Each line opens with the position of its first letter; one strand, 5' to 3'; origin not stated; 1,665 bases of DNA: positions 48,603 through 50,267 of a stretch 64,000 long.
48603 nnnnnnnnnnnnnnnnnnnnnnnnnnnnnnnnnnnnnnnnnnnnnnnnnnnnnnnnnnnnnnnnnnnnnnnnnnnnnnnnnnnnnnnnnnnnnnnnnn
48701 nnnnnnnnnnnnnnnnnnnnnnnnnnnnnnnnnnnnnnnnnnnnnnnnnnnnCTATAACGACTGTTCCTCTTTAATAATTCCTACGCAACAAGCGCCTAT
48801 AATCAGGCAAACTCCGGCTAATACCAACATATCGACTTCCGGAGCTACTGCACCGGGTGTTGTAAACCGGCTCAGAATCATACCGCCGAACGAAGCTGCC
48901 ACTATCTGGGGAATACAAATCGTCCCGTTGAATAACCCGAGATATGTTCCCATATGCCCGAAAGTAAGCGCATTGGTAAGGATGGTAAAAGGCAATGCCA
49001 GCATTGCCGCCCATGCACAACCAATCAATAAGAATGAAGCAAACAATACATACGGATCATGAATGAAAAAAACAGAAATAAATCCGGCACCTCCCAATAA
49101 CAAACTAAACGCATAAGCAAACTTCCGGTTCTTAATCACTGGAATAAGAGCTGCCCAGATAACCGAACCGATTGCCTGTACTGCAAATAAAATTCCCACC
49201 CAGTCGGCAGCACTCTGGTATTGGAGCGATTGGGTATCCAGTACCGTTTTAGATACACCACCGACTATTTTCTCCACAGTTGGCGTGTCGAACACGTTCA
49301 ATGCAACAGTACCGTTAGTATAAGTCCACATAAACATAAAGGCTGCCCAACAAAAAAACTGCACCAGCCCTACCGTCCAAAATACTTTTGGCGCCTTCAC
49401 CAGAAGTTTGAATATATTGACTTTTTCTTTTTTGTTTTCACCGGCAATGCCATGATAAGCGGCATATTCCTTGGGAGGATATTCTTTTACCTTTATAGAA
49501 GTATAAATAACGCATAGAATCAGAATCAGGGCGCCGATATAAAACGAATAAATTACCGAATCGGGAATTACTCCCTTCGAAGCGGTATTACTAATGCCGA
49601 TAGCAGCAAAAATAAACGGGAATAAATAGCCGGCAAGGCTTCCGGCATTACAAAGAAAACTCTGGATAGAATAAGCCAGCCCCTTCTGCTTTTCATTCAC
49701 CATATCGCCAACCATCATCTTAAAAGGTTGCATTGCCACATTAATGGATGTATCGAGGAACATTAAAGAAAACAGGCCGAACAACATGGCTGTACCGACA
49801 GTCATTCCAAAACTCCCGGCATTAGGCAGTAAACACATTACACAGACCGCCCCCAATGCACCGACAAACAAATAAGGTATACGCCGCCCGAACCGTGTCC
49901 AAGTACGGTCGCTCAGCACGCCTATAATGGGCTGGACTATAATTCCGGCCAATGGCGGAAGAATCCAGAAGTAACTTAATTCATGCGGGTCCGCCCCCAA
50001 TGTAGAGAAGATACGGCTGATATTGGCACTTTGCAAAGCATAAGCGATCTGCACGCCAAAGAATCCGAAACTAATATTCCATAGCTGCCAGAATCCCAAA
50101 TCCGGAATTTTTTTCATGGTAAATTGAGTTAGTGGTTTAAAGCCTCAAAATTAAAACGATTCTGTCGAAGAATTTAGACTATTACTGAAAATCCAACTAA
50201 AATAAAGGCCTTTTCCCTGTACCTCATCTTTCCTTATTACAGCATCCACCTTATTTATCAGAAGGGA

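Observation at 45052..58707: Wzx-dependent glycan locus with both alpha1,2- (GT11) and alpha1,3- (GT10) fucosyltransferases, no Wzy/Wzz/UpxY, adjacent to metG: candidate general protein O-glycosylation (lfg-type) locus making a Lewis-like epitope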

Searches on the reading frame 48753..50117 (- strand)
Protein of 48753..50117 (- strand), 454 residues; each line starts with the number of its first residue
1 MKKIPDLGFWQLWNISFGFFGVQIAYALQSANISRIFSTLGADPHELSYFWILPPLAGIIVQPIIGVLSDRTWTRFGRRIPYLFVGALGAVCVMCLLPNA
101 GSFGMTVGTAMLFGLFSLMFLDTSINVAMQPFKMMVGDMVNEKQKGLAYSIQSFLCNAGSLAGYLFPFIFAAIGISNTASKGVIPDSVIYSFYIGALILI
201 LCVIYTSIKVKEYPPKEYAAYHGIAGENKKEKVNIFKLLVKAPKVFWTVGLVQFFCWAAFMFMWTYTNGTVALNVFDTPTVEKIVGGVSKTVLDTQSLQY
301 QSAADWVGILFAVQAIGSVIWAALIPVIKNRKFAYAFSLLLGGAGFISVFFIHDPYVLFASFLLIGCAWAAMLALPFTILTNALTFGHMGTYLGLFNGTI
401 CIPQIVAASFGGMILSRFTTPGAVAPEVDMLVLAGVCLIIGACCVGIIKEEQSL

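Call 3: search_protein_families(library=pfam, proteins=[window:48753-50117:-], max_evalue=0.01)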
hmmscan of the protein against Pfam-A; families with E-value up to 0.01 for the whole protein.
window:48753-50117:- (454 aa): 2 families
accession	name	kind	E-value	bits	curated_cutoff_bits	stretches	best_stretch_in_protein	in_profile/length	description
PF07690.21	MFS_1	-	1.4e-21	77.3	33.4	2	16-267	2-227/347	Major Facilitator Superfamily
PF13347.12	MFS_2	-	1.6e-11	43.8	27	1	39-219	27-200/427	MFS/sugar transport protein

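Call 42: search_protein_families(library=ncbifam, proteins=[window:48753-50117:-], max_evalue=0.001)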
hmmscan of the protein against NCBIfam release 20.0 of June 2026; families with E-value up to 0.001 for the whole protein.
window:48753-50117:- (454 aa): 2 families
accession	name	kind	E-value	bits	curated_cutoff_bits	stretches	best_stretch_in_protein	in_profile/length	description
TIGR01301.1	GPH_sucrose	subfamily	1.1e-16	60.8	511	1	20-276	14-290/476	sucrose/proton symporter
NF007237.0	PRK09669.1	subfamily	7.6e-09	34.7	610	1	56-197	56-192/461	putative symporter YagG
